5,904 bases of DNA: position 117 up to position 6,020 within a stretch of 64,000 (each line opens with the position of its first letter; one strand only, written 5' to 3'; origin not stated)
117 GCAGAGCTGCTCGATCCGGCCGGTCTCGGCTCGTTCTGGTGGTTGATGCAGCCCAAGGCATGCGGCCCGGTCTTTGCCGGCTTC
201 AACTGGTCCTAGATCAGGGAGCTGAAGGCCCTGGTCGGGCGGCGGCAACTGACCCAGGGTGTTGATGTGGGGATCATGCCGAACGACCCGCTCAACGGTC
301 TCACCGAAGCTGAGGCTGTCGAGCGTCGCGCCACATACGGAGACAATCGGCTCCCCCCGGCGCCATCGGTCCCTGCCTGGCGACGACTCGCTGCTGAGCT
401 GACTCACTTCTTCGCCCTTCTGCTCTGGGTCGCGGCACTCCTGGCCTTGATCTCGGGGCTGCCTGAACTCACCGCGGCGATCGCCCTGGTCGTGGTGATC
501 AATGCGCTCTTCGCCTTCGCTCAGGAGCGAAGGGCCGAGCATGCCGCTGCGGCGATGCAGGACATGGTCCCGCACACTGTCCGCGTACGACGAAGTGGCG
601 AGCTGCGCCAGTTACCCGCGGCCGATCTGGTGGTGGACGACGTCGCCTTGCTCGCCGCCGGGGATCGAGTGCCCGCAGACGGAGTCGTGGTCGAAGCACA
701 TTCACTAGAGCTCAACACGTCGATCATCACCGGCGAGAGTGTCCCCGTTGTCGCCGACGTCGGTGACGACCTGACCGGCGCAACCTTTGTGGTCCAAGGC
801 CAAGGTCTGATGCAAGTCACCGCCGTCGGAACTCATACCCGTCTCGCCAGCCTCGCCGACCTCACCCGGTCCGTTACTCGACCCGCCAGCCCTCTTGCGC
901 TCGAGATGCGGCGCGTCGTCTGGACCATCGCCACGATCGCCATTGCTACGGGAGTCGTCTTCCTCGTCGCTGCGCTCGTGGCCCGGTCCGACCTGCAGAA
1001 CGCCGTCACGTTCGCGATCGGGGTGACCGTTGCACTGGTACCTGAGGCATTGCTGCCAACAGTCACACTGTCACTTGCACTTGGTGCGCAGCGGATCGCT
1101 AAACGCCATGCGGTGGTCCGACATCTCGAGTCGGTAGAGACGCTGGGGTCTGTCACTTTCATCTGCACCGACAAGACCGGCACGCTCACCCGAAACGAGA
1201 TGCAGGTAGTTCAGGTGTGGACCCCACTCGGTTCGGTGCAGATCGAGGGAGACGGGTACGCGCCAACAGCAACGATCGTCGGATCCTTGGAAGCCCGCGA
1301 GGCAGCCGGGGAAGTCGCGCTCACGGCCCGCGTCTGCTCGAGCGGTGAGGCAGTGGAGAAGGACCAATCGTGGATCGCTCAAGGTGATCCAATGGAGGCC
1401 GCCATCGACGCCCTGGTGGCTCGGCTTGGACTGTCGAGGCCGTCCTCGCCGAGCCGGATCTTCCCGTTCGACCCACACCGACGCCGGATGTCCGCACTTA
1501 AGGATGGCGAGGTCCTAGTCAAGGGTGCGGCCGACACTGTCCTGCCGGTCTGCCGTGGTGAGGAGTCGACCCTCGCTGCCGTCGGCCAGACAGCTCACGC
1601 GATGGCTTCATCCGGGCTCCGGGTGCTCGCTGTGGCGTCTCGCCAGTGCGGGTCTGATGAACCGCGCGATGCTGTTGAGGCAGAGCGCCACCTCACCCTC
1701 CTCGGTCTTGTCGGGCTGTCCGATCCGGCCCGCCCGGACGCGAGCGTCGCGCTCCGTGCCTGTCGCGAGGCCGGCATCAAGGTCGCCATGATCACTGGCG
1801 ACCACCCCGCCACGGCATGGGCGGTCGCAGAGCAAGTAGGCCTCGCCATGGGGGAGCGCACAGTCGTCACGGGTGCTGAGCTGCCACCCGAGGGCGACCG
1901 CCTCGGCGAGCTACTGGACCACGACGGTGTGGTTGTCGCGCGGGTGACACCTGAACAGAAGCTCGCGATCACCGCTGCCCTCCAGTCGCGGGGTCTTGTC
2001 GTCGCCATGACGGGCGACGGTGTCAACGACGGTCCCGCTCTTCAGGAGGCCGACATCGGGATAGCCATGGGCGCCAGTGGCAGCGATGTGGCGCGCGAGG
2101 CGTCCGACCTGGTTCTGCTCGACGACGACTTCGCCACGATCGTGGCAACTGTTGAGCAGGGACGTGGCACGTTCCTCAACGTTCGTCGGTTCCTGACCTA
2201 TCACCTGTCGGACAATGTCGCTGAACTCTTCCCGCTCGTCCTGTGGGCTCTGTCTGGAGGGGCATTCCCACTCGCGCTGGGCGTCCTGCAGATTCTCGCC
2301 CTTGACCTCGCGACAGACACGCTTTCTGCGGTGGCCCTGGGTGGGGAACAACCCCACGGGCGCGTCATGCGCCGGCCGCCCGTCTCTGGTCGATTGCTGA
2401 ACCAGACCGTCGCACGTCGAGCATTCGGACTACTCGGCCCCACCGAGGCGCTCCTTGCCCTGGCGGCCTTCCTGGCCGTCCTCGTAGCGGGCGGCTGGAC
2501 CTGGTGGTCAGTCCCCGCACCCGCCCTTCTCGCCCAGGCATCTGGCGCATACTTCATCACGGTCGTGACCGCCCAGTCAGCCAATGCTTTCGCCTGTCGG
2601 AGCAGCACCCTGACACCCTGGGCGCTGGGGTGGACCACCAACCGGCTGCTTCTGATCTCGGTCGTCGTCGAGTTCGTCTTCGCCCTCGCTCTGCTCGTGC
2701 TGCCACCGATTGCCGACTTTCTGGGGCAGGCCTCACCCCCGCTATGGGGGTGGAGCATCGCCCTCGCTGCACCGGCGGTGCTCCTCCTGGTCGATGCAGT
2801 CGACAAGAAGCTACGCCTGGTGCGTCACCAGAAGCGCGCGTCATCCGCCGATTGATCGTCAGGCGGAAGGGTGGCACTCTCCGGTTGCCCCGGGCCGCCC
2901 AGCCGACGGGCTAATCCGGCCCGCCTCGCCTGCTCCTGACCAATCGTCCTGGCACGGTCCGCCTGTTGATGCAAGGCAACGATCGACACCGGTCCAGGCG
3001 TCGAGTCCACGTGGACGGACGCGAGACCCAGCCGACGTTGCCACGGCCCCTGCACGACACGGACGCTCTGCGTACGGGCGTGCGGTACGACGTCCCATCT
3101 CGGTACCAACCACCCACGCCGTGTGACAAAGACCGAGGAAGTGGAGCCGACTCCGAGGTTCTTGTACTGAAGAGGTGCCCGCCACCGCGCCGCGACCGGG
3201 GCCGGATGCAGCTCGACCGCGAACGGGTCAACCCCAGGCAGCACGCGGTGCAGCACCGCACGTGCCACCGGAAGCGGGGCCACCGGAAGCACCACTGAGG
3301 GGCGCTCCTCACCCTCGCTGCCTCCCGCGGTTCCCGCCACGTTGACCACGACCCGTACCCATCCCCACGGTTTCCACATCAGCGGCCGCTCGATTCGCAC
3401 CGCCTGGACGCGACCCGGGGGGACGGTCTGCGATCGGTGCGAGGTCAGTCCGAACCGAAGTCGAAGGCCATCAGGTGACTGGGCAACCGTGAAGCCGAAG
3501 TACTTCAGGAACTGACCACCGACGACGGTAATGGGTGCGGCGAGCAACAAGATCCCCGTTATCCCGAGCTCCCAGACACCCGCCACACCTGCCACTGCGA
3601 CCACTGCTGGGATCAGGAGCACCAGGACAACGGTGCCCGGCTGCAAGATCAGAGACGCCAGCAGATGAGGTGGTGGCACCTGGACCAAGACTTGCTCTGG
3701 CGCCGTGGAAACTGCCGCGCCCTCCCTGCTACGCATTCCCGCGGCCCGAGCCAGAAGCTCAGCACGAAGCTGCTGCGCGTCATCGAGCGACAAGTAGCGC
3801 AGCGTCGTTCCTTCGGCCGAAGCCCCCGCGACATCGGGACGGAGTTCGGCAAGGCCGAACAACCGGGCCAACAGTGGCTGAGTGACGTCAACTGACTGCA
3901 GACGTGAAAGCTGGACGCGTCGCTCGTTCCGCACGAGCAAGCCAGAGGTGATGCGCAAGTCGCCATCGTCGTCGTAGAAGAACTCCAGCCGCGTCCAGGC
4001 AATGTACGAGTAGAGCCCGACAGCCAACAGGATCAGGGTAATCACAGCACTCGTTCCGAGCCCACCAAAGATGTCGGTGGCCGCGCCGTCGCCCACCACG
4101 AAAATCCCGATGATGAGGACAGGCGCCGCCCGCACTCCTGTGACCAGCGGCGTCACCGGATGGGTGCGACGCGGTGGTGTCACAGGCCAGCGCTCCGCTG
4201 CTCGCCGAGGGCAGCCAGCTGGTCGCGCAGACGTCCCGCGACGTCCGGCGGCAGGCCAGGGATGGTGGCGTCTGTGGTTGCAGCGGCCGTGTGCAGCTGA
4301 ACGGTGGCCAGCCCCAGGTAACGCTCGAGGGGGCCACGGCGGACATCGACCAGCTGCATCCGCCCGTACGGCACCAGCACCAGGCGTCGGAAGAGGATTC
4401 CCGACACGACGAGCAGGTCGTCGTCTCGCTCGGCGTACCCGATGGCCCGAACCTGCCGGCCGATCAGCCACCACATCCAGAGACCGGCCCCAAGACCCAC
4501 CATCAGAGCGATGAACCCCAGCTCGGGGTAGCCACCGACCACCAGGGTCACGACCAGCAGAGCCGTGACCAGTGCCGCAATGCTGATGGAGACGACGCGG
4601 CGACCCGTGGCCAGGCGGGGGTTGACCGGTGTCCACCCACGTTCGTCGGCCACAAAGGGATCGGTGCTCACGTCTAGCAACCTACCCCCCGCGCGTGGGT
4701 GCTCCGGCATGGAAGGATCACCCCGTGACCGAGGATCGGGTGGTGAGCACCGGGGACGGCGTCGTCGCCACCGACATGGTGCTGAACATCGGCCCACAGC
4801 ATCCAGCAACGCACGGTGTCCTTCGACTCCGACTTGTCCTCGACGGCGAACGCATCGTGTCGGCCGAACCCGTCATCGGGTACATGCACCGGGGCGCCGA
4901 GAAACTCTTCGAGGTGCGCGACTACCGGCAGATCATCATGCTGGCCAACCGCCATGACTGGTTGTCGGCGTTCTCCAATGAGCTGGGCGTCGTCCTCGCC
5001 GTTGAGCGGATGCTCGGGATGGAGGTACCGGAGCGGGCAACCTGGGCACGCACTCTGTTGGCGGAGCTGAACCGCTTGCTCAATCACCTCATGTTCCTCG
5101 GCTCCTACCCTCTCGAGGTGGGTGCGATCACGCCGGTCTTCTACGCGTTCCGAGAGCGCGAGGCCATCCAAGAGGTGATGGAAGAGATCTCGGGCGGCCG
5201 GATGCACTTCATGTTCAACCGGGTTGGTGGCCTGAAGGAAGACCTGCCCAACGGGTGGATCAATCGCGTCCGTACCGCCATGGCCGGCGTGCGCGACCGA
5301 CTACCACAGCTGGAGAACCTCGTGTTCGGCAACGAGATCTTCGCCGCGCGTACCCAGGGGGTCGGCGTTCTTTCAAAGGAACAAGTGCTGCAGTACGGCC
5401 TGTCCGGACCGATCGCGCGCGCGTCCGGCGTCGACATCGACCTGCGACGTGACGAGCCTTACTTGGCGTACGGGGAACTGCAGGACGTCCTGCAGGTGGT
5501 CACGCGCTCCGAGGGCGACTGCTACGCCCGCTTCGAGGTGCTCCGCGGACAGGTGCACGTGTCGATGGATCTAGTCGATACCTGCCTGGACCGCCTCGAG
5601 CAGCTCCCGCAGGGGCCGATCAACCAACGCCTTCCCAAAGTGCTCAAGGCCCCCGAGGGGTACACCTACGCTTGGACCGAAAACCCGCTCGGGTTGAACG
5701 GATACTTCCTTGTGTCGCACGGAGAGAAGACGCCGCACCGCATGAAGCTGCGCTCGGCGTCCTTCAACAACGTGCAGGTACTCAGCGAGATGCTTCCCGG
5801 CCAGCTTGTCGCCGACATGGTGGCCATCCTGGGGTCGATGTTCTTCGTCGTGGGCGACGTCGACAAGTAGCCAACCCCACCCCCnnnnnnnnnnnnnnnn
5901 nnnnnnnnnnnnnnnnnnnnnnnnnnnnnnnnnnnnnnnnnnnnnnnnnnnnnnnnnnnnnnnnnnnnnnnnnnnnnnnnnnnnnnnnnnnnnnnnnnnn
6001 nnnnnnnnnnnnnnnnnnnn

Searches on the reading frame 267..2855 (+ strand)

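Call 51: search_protein_families(library=pfam, proteins=[window:267-2855:+], max_evalue=0.0001)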
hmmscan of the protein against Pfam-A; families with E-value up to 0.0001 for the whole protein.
window:267-2855:+ (862 aa): 4 families
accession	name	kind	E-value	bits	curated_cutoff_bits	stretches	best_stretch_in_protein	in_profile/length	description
PF00122.25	E1-E2_ATPase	-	1.2e-39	136.1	28.1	1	100-280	2-181/181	E1-E2 ATPase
PF00689.26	Cation_ATPase_C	-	7.4e-32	111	27.3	1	668-848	1-174/175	Cation transporting ATPase, C-terminus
PF00702.32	Hydrolase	-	2.4e-19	70.9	26.4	1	299-596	4-191/191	haloacid dehalogenase-like hydrolase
PF00690.31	Cation_ATPase_N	-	1.1e-15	57.4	20.4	1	6-59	15-68/69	Cation transporter/ATPase, N-terminus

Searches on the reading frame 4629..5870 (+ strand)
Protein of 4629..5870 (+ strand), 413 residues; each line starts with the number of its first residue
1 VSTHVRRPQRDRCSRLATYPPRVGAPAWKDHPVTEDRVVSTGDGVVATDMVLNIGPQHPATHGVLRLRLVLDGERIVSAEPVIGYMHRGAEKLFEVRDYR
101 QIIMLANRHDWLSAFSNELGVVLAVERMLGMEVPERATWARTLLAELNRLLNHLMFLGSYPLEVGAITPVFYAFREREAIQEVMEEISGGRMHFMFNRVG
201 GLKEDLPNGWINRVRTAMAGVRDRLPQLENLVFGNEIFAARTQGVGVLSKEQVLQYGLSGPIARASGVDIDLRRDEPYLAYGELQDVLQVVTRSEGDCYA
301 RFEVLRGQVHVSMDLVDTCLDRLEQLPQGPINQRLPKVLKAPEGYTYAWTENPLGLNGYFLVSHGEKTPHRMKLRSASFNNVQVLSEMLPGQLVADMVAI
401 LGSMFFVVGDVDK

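Call 51: search_protein_families(library=pfam, proteins=[window:4629-5870:+], max_evalue=0.0001)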
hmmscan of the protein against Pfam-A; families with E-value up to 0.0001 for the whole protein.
window:4629-5870:+ (413 aa): 1 family
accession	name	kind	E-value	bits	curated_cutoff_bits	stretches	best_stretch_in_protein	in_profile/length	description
PF00346.24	Complex1_49kDa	-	4.3e-74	249.4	24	2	164-337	2-170/271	Respiratory-chain NADH dehydrogenase, 49 Kd subunit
